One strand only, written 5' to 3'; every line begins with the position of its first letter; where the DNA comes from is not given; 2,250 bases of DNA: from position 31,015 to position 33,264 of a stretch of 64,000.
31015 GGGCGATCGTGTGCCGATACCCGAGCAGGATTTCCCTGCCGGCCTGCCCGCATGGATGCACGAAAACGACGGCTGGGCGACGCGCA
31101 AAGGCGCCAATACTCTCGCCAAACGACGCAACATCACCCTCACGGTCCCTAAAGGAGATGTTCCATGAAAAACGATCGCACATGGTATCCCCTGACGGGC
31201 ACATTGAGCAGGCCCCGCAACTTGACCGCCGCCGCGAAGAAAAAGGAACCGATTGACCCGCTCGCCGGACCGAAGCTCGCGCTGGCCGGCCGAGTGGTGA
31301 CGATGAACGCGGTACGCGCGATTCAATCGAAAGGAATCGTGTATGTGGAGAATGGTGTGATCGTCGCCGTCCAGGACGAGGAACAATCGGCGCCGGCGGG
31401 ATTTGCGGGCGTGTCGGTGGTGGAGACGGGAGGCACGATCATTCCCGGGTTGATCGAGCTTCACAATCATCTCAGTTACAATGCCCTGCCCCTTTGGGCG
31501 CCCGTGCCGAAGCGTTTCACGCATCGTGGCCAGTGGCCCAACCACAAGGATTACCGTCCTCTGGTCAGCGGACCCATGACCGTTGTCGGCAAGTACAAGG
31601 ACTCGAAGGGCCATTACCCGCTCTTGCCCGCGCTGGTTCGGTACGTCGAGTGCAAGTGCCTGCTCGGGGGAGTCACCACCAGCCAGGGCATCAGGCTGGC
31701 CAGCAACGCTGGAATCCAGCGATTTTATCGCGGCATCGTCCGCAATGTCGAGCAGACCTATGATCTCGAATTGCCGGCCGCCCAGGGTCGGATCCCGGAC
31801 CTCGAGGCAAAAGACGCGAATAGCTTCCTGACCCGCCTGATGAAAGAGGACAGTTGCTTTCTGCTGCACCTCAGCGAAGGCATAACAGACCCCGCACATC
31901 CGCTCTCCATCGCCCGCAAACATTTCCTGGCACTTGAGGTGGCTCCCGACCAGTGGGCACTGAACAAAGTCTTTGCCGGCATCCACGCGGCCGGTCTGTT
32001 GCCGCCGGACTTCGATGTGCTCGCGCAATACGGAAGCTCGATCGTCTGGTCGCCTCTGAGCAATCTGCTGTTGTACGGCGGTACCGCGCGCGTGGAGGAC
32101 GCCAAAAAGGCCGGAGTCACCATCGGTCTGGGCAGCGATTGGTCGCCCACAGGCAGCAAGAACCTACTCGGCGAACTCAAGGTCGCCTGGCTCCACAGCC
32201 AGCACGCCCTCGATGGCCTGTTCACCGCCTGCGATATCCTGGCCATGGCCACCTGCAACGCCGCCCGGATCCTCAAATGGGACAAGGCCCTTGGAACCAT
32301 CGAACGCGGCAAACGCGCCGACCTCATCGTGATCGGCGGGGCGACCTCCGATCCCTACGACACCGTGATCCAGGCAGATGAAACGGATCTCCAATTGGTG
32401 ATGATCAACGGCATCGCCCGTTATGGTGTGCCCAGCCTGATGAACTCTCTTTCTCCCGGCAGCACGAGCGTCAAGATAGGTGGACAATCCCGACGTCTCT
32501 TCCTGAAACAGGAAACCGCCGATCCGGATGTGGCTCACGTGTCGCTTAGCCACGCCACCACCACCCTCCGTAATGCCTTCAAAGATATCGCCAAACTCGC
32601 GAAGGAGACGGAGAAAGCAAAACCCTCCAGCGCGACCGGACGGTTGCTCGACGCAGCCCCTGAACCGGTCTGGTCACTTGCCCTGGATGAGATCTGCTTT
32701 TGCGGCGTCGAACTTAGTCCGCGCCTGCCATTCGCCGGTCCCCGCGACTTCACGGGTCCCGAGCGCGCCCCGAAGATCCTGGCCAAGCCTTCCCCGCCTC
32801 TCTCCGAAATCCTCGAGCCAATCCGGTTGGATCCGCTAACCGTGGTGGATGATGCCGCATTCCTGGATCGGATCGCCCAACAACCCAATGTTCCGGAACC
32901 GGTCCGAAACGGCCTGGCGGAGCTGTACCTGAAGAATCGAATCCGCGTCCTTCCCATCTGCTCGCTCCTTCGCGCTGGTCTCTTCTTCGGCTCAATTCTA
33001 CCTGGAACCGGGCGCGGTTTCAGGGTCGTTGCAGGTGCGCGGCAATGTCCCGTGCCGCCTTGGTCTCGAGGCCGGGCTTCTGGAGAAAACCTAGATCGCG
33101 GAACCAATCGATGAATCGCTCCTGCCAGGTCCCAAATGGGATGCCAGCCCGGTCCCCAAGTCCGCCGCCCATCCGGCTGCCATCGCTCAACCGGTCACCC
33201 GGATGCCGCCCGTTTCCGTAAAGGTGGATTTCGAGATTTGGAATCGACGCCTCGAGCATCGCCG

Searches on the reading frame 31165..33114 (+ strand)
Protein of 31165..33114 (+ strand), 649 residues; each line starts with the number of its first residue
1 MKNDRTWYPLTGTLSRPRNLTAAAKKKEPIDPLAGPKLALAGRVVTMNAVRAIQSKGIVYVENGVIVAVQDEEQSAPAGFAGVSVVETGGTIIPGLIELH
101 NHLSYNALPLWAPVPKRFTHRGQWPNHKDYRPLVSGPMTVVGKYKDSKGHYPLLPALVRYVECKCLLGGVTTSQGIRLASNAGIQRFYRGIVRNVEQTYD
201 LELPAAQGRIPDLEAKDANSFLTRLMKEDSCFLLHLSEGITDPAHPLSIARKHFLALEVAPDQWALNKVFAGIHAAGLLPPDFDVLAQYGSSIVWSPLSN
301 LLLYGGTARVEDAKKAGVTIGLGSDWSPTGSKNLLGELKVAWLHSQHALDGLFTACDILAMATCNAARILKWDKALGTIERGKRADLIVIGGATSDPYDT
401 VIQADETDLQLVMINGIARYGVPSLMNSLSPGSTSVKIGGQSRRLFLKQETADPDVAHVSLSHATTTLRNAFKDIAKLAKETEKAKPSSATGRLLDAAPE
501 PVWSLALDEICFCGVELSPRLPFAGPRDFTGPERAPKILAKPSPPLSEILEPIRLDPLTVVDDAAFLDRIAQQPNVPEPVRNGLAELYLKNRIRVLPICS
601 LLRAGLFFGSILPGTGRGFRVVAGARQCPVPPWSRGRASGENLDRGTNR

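Call 10: search_protein_families(library=pfam, proteins=[window:31165-33114:+], max_evalue=0.001)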
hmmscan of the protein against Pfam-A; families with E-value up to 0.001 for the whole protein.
window:31165-33114:+ (649 aa): 2 families
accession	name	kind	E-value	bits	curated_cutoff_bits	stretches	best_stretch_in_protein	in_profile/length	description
PF01979.26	Amidohydro_1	-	3.1e-20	73.1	25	1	273-416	199-342/345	Amidohydrolase family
PF07969.17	Amidohydro_3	-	5.9e-09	36.4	29.7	1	257-395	295-446/472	Amidohydrolase family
